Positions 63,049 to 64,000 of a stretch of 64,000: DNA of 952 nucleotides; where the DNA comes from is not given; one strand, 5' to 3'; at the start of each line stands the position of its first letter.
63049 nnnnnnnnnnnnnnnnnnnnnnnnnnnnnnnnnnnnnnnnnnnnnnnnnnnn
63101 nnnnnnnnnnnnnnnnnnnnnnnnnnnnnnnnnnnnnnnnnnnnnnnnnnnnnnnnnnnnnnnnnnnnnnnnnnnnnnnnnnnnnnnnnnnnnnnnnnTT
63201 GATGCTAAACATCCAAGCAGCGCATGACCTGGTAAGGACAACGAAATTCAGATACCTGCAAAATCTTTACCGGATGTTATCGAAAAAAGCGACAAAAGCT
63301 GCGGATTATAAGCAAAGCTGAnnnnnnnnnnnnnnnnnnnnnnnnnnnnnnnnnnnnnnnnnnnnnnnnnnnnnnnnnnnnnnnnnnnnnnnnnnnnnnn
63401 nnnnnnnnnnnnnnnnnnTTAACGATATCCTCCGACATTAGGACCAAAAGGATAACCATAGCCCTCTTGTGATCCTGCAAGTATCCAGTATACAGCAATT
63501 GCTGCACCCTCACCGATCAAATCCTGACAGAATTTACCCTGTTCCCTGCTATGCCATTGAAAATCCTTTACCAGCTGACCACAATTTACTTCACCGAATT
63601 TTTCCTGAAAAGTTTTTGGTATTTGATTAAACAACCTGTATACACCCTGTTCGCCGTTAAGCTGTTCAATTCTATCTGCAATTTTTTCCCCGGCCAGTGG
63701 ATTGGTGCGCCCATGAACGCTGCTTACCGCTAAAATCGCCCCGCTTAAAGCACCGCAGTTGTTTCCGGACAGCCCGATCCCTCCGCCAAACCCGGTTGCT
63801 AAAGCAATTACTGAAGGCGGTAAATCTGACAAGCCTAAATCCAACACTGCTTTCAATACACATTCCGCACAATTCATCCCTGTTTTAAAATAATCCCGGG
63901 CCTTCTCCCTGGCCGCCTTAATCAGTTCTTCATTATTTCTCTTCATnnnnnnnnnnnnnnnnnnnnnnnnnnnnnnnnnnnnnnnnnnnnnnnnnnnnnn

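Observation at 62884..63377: Sigma54 activator with an upstream tandem palindrome and a divergent -24/-12 promoter that drives only a 39-codon ORF or sRNA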

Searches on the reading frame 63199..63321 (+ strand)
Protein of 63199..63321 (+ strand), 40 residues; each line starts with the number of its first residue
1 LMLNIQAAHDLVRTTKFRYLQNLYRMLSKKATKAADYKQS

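Call 6: search_protein_families(library=pfam, proteins=[window:63199-63321:+], max_evalue=0.01)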
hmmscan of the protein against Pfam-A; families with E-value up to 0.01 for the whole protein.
window:63199-63321:+ (40 aa): 0 families

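Call 7: search_protein_families(library=ncbifam, proteins=[window:63199-63321:+], max_evalue=0.01)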
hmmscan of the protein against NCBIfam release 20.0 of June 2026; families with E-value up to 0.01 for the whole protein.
window:63199-63321:+ (40 aa): 0 families
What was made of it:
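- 63202..63321 (+): 39-codon ORF (40 codons from TTG 63199), an orphan. Whether it is translated is unknown. No Pfam or NCBIfam match (calls 6, 7).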

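Call 30: search_protein_families(library=pfam, proteins=[window:63199-63318:+], max_evalue=10)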
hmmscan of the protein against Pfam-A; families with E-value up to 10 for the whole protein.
seq(40 aa): 0 families
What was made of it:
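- Tried and rejected: Pfam gave no match for the relatives' small proteins (call 30).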

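Call 64: search_protein_representatives(protein=window:63199-63318:+)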
Query: 40 residues. Proteins with E-value up to 0.001 (for the whole library): 2; up to 1e-10: 0; up to 1e-30: 0. The best 2 are listed.
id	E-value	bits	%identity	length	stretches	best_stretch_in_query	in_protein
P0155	1.4e-04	36.6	37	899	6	5-23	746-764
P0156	9.1e-04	34.2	43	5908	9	12-39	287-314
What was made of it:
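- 63202..63321 (+): No credible homolog among 1.84 billion representative proteins (call 64).
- The window ORF has no homolog anywhere (call 64).
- Tried and rejected: Only two spurious hits, both in very long proteins (899 and 5908 aa) matched over several short stretches (call 64).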

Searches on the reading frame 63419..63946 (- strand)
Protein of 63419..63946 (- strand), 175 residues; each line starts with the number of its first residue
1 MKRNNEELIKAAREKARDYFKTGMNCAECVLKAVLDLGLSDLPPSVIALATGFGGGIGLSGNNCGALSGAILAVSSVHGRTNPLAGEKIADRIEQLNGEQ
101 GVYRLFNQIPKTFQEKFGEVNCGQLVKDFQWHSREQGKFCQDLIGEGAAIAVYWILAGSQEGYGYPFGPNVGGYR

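Call 6: search_protein_families(library=pfam, proteins=[window:63419-63946:-], max_evalue=0.01)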
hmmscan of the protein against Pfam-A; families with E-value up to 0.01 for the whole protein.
window:63419-63946:- (175 aa): 1 family
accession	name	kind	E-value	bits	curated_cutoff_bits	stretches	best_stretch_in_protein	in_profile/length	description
PF09719.15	C_GCAxxG_C_C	-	1.7e-22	80.2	27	1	24-151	1-115/118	Putative redox-active protein (C_GCAxxG_C_C)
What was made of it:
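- Checked: The next gene (63419-63946, -, C_GCAxxG_C_C family; call 6) is convergent.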

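Call 7: search_protein_families(library=ncbifam, proteins=[window:63419-63946:-], max_evalue=0.01)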
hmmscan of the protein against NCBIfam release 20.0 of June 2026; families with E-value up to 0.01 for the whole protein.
window:63419-63946:- (175 aa): 3 families
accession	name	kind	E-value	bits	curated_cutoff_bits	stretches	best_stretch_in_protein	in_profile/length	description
TIGR01909.1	C_GCAxxG_C_C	subfamily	3.4e-19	69.1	47.4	1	24-148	1-113/120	C-GCAxxG-C-C family (seleno)protein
NF045669.1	DVU1555_fam_CGA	exception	8.5e-12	45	103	1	20-147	10-128/140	DVU_1555 family C-GCAxxG-C-C protein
NF045501.1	HUGP_GUXX-star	exception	5.1e-08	32.7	325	1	9-128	7-120/236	HUGP/GUXX-star fusion selenoprotein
